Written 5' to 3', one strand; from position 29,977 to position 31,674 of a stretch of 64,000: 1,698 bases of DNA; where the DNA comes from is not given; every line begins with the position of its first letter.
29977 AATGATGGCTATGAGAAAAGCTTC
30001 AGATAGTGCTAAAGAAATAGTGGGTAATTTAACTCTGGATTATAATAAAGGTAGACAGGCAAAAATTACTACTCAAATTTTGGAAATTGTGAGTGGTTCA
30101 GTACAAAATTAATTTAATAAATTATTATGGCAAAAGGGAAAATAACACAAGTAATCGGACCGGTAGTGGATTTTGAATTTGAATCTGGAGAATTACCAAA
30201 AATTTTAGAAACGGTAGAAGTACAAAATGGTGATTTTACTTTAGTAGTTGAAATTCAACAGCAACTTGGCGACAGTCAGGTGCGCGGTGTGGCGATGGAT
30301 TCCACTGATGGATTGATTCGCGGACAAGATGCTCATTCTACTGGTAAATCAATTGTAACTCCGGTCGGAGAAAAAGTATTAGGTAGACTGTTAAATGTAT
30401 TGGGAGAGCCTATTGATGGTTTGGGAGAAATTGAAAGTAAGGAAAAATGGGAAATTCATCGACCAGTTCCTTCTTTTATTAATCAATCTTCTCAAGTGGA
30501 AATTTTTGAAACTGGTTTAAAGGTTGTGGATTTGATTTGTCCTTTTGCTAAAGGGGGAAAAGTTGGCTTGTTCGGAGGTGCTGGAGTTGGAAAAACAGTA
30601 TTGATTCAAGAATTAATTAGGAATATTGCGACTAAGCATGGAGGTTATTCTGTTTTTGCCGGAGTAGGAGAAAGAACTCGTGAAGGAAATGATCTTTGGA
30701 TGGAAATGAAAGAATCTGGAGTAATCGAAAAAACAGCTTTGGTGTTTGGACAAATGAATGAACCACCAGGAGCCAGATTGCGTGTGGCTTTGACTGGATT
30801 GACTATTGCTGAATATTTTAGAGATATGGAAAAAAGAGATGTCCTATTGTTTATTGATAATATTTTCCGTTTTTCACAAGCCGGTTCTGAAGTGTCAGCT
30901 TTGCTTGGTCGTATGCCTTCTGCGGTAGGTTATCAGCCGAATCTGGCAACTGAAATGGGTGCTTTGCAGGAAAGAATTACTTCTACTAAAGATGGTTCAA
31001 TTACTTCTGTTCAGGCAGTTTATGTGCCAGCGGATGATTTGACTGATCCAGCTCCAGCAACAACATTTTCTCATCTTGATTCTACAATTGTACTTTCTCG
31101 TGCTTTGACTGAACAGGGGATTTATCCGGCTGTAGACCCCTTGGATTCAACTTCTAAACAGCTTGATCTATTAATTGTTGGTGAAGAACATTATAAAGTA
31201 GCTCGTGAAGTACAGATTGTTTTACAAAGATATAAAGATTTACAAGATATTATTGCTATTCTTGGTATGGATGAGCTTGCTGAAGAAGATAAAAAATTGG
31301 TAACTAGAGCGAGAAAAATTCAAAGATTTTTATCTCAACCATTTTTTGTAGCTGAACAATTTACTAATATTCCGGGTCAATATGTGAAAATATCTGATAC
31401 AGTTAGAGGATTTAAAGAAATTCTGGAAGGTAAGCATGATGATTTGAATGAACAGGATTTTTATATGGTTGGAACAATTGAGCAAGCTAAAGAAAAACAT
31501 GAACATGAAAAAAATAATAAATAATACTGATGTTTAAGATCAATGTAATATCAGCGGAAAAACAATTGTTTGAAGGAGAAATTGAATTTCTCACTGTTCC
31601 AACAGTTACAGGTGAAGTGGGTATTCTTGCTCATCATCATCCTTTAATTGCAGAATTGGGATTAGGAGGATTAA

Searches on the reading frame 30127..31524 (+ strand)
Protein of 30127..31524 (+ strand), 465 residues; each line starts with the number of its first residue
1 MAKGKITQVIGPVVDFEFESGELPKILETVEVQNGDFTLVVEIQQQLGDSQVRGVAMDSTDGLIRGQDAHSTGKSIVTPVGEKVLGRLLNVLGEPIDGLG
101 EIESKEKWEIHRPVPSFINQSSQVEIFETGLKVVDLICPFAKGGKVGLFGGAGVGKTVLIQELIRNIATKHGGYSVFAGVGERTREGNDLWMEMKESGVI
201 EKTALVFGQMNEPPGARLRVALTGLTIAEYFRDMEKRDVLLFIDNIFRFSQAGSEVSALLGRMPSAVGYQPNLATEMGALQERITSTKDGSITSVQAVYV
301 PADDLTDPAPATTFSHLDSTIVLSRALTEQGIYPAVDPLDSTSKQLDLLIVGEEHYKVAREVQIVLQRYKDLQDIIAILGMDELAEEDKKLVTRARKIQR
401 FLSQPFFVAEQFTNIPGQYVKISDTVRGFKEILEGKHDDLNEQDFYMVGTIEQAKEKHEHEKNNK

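Call 88: list_cluster_members(proteins=[window:30127-31524:+, window:27680-29194:+, window:44294-45496:-, window:20735-21820:-, window:23872-25368:+, window:32431-34572:+, window:35755-37026:-, window:13944-17444:-, window:58624-60513:+, window:45606-46841:-])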
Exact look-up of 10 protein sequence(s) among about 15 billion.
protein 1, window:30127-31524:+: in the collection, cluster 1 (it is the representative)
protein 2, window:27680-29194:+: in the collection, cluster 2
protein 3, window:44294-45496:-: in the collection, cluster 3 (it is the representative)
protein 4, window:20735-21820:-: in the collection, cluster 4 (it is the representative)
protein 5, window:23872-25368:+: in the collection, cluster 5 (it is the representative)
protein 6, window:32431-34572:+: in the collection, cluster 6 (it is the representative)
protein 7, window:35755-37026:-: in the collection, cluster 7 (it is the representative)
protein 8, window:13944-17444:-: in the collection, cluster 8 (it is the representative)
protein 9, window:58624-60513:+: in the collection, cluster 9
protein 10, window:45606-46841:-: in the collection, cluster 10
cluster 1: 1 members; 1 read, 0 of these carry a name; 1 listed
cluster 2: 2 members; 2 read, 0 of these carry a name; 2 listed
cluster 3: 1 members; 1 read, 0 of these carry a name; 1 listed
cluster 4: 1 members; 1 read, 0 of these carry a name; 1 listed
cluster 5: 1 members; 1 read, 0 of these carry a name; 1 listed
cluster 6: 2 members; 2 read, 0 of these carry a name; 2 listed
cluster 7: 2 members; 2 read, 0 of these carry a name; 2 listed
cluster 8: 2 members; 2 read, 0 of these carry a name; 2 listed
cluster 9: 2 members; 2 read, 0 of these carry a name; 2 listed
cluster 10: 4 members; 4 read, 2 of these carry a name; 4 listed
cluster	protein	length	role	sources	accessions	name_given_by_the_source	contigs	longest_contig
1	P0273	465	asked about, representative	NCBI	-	-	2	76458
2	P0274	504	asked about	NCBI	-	-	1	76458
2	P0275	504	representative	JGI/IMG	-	-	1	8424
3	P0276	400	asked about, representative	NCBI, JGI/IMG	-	-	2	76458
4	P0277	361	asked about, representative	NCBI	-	-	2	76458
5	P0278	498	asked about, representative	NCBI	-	-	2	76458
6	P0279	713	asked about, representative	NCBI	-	-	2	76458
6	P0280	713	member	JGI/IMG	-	-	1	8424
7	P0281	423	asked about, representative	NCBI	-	-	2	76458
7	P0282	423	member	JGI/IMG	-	-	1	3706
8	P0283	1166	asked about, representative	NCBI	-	-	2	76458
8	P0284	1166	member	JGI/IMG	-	-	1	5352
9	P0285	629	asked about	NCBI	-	-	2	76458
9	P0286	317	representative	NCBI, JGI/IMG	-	-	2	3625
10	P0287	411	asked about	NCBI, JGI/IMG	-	-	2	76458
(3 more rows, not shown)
